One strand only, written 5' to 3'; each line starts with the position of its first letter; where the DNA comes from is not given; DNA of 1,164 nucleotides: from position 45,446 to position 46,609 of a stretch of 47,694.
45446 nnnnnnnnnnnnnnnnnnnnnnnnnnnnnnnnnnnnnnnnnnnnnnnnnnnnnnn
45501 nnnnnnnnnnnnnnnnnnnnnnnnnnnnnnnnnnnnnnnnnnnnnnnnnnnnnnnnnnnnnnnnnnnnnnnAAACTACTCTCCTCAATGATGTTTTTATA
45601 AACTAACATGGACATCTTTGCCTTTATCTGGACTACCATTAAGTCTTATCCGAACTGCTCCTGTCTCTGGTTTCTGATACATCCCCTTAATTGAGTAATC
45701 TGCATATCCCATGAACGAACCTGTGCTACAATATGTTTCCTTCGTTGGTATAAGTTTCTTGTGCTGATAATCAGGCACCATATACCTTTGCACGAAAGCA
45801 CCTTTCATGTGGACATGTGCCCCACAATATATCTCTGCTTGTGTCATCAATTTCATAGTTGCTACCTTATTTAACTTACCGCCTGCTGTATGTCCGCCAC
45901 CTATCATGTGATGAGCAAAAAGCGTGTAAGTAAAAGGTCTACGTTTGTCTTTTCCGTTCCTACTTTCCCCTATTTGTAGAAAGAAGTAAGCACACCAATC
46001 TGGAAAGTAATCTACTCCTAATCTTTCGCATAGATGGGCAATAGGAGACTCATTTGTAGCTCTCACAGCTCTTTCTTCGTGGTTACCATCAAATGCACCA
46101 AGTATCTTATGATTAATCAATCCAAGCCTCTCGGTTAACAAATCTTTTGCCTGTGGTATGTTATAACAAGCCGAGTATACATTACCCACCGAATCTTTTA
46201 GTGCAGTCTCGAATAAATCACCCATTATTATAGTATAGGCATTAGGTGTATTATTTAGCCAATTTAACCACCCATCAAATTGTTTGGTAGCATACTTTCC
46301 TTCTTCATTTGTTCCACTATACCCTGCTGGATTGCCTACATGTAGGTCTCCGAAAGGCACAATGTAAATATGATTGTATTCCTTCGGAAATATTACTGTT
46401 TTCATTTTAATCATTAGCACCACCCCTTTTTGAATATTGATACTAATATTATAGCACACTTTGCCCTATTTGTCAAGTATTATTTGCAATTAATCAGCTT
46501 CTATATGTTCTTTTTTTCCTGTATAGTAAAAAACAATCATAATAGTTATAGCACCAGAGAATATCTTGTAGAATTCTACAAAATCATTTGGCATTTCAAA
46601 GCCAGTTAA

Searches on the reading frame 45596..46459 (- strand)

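Call 82: search_protein_families(library=phrogs, proteins=[window:45596-46459:-], max_evalue=0.001)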
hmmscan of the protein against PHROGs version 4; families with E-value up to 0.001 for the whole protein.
window:45596-46459:- (287 aa): 1 family
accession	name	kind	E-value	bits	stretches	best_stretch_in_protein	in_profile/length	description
phrog_7339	-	DNA, RNA and nucleotide metabolism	1.7e-25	90.9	1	26-283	25-259/263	DNA repair exonuclease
